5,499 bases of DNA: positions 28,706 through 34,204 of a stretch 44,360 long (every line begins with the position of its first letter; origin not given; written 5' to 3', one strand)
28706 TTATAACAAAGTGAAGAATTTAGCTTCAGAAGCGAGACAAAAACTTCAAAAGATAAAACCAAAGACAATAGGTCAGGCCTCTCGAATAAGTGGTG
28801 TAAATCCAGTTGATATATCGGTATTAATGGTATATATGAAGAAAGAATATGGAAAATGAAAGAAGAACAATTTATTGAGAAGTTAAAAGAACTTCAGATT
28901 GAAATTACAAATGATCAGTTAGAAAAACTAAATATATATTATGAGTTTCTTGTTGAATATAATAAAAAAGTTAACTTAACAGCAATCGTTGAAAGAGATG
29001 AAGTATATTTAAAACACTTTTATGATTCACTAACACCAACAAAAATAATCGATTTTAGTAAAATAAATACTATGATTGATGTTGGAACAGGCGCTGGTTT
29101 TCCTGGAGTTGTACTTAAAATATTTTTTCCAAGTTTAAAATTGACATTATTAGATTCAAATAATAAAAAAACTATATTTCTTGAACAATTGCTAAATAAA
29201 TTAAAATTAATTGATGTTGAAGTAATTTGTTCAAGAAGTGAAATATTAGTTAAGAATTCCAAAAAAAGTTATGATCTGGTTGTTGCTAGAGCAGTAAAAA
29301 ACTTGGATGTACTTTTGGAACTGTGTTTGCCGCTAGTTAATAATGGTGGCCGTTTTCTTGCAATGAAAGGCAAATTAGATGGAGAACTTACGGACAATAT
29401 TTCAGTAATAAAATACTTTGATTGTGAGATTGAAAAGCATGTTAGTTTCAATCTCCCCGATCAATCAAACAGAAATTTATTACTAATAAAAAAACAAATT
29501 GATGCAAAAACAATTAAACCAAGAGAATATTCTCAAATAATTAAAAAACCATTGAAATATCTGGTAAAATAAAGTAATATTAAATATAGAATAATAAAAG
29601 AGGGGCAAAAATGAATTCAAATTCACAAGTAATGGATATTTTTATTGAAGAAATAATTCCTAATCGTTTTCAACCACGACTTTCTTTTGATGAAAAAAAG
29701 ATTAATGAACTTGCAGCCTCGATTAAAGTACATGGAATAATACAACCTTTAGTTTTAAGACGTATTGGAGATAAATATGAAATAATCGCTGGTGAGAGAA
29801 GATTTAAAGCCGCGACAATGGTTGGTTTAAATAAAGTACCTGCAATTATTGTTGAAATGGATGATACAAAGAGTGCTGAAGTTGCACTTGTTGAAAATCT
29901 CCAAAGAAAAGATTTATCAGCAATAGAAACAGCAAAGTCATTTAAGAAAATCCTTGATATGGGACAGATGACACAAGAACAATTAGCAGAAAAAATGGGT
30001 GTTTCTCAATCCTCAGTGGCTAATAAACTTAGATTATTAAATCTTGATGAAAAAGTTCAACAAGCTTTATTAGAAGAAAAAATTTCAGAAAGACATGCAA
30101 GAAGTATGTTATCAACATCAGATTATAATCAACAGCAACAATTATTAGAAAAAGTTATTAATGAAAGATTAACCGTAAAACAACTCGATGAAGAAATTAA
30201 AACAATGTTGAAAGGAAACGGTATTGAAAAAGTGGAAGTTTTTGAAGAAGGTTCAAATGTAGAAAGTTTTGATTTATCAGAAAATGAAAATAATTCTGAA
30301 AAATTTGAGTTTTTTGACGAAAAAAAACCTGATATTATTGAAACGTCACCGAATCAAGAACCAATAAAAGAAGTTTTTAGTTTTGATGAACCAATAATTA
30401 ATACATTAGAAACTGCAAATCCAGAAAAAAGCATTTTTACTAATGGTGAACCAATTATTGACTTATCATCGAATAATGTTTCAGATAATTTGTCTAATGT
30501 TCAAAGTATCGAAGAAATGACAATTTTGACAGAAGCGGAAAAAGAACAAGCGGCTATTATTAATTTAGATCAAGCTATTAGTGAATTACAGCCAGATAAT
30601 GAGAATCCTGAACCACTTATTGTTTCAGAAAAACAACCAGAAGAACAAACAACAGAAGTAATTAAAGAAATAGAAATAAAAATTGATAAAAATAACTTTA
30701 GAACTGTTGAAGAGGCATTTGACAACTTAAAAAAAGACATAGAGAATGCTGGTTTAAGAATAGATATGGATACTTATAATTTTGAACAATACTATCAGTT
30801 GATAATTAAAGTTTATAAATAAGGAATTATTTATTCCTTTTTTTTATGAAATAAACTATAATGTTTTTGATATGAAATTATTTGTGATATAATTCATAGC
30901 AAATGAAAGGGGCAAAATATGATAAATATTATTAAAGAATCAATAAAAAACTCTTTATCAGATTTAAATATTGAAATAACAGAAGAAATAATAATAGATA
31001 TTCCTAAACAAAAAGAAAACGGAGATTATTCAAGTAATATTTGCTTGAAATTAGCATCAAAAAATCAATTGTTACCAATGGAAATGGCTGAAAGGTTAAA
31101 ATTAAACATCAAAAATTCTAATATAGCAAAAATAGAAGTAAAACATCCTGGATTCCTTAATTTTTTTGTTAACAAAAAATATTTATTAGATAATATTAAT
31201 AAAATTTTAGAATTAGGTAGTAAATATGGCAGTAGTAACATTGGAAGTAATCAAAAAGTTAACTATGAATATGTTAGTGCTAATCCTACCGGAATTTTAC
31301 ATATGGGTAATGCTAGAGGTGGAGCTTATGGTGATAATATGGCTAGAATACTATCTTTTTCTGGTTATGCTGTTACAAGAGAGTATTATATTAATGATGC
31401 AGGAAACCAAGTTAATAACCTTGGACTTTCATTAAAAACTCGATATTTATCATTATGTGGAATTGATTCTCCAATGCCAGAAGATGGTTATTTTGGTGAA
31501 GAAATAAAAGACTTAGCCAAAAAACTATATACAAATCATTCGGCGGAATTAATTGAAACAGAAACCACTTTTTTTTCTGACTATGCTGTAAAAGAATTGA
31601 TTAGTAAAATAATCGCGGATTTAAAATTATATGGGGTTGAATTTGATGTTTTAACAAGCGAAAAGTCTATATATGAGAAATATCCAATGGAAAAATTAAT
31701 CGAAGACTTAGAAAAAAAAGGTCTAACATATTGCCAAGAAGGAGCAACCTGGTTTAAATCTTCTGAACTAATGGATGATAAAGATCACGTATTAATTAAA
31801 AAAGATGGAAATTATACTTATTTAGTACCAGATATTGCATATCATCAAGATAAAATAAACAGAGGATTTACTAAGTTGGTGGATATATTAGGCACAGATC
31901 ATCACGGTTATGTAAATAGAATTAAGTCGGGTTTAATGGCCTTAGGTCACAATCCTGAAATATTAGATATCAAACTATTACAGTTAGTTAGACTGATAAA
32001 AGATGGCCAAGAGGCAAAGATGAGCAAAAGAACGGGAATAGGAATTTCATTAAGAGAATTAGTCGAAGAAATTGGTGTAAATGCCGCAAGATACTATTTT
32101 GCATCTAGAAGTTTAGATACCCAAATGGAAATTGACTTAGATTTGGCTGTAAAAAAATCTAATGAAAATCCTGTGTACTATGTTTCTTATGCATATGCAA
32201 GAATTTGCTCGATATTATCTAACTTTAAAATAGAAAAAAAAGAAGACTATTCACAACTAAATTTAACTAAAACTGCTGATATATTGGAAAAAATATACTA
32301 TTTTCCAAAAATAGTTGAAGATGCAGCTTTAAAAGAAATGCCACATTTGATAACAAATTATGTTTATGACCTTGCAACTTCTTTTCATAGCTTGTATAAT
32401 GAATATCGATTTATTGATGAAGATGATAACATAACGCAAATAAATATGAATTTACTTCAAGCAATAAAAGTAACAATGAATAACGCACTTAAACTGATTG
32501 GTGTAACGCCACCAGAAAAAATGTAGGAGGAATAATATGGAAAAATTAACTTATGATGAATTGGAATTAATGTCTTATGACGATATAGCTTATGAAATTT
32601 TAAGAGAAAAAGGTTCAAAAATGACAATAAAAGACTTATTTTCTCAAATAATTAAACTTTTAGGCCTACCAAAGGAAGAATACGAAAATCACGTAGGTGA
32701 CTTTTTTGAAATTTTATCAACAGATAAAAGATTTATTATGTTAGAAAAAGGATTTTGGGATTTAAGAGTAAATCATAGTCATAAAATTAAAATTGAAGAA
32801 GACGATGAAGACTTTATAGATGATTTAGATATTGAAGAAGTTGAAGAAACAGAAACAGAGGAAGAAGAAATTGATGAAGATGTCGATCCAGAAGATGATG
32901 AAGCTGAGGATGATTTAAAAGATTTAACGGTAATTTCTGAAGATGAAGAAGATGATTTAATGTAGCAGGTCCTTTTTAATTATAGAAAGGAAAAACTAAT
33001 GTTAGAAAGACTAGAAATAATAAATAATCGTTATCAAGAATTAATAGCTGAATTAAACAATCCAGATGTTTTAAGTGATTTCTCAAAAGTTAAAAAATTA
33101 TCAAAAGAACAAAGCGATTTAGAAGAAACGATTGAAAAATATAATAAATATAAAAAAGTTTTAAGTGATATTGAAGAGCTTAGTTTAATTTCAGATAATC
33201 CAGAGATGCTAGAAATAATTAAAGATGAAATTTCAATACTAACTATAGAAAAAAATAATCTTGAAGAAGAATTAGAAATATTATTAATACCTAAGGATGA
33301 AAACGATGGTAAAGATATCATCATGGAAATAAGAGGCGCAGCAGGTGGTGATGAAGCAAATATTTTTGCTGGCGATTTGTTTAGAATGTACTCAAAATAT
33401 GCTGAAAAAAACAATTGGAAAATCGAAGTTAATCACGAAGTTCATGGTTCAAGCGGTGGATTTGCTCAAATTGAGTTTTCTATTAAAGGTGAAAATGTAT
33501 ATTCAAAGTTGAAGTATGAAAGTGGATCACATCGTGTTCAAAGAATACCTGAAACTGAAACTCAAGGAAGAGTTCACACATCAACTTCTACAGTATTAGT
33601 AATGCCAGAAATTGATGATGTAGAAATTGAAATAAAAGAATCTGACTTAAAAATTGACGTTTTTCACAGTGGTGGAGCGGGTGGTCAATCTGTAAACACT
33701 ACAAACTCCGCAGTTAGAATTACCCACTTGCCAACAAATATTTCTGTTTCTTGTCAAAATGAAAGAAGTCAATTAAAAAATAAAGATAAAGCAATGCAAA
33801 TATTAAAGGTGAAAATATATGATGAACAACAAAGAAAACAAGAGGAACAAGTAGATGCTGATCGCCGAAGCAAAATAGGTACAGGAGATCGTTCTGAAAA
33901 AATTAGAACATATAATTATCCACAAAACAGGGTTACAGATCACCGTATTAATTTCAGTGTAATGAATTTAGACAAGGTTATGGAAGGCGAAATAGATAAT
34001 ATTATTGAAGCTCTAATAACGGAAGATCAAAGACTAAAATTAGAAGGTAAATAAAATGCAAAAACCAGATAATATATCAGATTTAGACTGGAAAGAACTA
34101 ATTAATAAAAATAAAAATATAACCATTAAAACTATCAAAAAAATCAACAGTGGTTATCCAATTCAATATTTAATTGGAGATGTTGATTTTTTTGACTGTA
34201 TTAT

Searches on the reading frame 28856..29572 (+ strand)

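Call 8: search_protein_families(library=ncbifam, proteins=[window:28856-29572:+])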
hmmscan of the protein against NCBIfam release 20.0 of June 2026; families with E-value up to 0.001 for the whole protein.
window:28856-29572:+ (238 aa): 3 families
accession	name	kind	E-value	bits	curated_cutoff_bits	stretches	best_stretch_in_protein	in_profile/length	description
TIGR00138.1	rsmG_gidB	equivalog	1.7e-48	164.7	99.5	1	25-212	1-182/183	16S rRNA (guanine(527)-N(7))-methyltransferase RsmG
NF006138.0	PRK08287.1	equivalog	3.2e-07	30.4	210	1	66-168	28-128/189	decarboxylating cobalt-precorrin-6B (C(15))-methyltransferase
TIGR02469.1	CbiT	equivalog_domain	0.00013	22.2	78.3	1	70-168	20-119/124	precorrin-6Y C5,15-methyltransferase (decarboxylating) subunit CbiT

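Call 9: search_protein_families(library=pfam, proteins=[window:28856-29572:+])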
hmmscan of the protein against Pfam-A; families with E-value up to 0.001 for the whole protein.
window:28856-29572:+ (238 aa): 3 families
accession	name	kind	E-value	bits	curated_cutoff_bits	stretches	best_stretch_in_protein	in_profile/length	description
PF02527.21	GidB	-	1.1e-49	168.8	27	1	21-175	1-152/184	rRNA small subunit methyltransferase G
PF13847.12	Methyltransf_31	-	2.1e-05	24.7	27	1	71-168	5-108/145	Methyltransferase domain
PF05175.20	MTS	-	0.00011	22.3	23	1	70-144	32-104/170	Methyltransferase small domain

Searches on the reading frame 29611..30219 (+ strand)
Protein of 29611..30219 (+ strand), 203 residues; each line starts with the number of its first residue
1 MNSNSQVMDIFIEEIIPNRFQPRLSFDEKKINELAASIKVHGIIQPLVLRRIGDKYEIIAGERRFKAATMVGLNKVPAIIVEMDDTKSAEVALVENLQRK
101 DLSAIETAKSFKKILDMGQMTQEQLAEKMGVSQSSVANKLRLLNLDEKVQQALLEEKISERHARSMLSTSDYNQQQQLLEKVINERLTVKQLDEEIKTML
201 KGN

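Call 49: search_protein_representatives(protein=window:29611-30219:+)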
Query: 203 residues. Proteins with E-value up to 0.001 (for the whole library): 87728; up to 1e-10: 46532; up to 1e-30: 7685. The best 150 are listed.
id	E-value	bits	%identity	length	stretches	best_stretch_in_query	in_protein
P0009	9.2e-91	318.6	76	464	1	1-203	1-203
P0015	1.7e-86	304.7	74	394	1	1-199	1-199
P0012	2.3e-86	304.3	73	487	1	1-198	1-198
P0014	2.6e-84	297.6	71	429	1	1-203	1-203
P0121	6.8e-81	286.5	70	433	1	1-200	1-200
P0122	2.6e-79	281.3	69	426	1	1-201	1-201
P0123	3.7e-79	280.9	68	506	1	1-200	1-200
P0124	7.9e-79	279.8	68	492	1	1-202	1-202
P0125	9.2e-79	279.6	70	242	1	1-198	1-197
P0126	2.0e-78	278.5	69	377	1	1-199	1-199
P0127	2.0e-78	278.4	69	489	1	1-199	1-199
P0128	2.8e-78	278.0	67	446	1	1-203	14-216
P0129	4.3e-78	277.4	68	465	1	1-201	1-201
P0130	5.4e-78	277.1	67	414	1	1-198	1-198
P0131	5.4e-78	277.1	66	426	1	1-198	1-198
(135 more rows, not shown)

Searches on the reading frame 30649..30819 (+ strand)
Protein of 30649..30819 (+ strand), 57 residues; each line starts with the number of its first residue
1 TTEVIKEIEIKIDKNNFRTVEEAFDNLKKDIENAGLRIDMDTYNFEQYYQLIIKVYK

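Call 61: search_protein_families(library=ncbifam, proteins=[window:30649-30819:+], max_evalue=1)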
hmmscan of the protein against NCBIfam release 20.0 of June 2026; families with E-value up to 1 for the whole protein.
seq(57 aa): 2 families
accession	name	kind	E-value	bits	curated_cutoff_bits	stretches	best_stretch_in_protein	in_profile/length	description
NF041479.2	spor_membprot_YtrI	equivalog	0.043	13.7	125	1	3-46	105-147/166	sporulation membrane protein YtrI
TIGR04285.1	nucleoid_noc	exception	0.068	12.5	315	1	14-57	212-255/255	nucleoid occlusion protein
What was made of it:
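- On Noc (nucleoid occlusion protein): The C-terminal domain aligns to Noc model positions 212-255 (call 61).
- With the linker removed it aligns end to end with the NCBIfam Noc model (call 61).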

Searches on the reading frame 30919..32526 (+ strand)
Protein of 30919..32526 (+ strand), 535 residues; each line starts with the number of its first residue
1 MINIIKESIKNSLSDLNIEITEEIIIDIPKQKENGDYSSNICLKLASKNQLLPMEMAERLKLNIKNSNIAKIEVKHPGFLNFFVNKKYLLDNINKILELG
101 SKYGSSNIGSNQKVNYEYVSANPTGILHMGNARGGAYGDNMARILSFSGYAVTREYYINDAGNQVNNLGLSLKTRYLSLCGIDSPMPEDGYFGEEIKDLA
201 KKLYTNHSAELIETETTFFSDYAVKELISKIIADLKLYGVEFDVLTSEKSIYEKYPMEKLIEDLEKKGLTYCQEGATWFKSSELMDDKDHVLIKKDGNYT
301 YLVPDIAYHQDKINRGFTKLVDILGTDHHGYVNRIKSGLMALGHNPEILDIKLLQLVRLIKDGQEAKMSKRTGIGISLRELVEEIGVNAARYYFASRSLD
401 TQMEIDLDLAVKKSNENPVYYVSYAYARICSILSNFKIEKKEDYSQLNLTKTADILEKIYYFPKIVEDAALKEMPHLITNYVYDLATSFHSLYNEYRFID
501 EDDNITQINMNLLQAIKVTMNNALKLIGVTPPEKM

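Call 8: search_protein_families(library=ncbifam, proteins=[window:30919-32526:+])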
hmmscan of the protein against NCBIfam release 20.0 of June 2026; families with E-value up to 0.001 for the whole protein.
window:30919-32526:+ (535 aa): 9 families
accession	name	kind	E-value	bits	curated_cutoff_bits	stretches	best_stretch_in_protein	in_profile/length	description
TIGR00456.1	argS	equivalog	7.5e-124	414.1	261.65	1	2-535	2-569/569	arginine--tRNA ligase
NF002447.0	PRK01611.3-4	equivalog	3e-51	174.6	460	2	4-313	8-322/613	arginine--tRNA ligase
NF002446.0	PRK01611.3-3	equivalog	5.5e-50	170.3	399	2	6-173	10-176/636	arginine--tRNA ligase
NF045898.1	ArgS_rel_codon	equivalog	1.4e-24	87.2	340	2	15-153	22-151/327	ArgS-related anticodon-binding protein NrtL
TIGR00422.1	valS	equivalog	2.2e-07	29.3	612.1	1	358-529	517-686/863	valine--tRNA ligase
TIGR00392.1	ileS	equivalog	3.1e-05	22.3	621.4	1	362-468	606-713/861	isoleucine--tRNA ligase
TIGR00398.1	metG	equivalog_domain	7.3e-05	21.7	336.35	0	365-441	325-402/530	methionine--tRNA ligase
TIGR00435.1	cysS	equivalog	0.00028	20.1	340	0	127-284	35-148/466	cysteine--tRNA ligase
NF004349.1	PRK05729.1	equivalog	0.00058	18.2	704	0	356-432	505-579/860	valine--tRNA ligase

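Call 9: search_protein_families(library=pfam, proteins=[window:30919-32526:+])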
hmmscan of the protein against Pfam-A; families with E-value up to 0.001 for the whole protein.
window:30919-32526:+ (535 aa): 6 families
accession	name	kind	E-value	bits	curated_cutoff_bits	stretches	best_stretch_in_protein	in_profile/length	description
PF05746.21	DALR_1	-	5.3e-29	101.1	22.3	1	422-535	1-117/117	DALR anticodon binding domain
PF00750.26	tRNA-synt_1d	-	6.5e-20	71.8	23.3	1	93-385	2-298/349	tRNA synthetases class I (R), catalytic domain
PF03485.21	Arg_tRNA_synt_N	-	3.2e-18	66.6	21.5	1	4-84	2-85/85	Arginyl tRNA synthetase N terminal domain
PF00133.28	tRNA-synt_1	-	2.1e-05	23.9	22.7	0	358-405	366-413/414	tRNA synthetases class I (I, L, M and V)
PF09334.17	tRNA-synt_1g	-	0.00016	21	20.1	0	364-416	324-377/391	tRNA synthetases class I (M)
PF01406.26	tRNA-synt_1e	-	0.00017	21.5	27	0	113-283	9-135/301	tRNA synthetases class I (C) catalytic domain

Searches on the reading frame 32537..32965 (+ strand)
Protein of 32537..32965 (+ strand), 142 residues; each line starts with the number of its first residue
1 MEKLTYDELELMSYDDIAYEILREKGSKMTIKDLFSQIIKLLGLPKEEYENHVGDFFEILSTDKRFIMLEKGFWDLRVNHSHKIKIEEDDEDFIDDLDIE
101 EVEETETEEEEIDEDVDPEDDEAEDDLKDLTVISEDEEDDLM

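Call 8: search_protein_families(library=ncbifam, proteins=[window:32537-32965:+])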
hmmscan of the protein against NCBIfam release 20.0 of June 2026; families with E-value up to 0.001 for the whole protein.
window:32537-32965:+ (142 aa): 2 families
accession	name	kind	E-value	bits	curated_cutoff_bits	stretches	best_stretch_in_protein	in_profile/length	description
TIGR04567.1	RNAP_delt_lowGC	equivalog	4.8e-17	61.9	42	1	12-83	3-74/83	DNA-directed RNA polymerase subunit delta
NF045964.1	RNAP_delt_plasma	equivalog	2.1e-10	40.5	72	1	16-77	5-76/77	DNA-directed RNA polymerase subunit delta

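Call 9: search_protein_families(library=pfam, proteins=[window:32537-32965:+])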
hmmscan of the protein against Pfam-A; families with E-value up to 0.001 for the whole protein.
window:32537-32965:+ (142 aa): 1 family
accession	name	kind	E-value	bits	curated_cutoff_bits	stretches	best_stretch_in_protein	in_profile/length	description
PF05066.19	HARE-HTH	-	5.6e-05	23.9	25.9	1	12-77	1-69/71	HB1, ASXL, restriction endonuclease HTH domain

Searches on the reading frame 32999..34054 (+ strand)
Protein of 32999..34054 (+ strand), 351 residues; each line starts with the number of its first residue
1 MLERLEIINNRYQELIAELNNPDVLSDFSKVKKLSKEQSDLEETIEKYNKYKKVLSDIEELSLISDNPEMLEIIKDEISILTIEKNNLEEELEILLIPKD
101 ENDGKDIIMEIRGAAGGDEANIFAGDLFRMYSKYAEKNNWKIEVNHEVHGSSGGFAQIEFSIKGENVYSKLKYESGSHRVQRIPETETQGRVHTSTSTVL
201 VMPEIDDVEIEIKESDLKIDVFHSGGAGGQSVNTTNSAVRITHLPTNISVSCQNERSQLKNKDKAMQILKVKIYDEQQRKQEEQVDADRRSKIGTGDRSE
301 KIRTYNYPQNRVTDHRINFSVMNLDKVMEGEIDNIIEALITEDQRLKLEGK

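Call 8: search_protein_families(library=ncbifam, proteins=[window:32999-34054:+])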
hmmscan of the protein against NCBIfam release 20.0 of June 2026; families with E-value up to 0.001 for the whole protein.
window:32999-34054:+ (351 aa): 5 families
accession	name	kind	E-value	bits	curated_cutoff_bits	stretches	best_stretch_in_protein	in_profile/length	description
TIGR00019.1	prfA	equivalog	4.3e-154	512.8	423.25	1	1-349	6-356/361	peptide chain release factor 1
NF001859.2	PRK00591.1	equivalog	5.3e-152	505.9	400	1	5-347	1-346/347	peptide chain release factor 1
TIGR00020.2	prfB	exception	2.5e-88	296.5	370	1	7-340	19-352/353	peptide chain release factor 2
TIGR03072.1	release_prfH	equivalog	2e-22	79.7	166.65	1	108-307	2-197/200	peptide chain release factor H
NF006718.0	PRK09256.1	equivalog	1.2e-08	34.8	100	1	209-242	9-42/140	alternative ribosome rescue aminoacyl-tRNA hydrolase ArfB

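Call 9: search_protein_families(library=pfam, proteins=[window:32999-34054:+])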
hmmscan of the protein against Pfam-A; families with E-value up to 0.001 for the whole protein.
window:32999-34054:+ (351 aa): 3 families
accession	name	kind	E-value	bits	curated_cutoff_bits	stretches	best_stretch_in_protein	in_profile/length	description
PF03462.23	PCRF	-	8.5e-69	231.7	24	1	9-199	2-194/194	PCRF domain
PF00472.26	RF-1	-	3.4e-42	143.5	35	1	206-316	1-116/116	RF-1 domain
PF16326.10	ABC_tran_CTD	-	0.00024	21.7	32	1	5-47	17-59/69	ABC transporter C-terminal domain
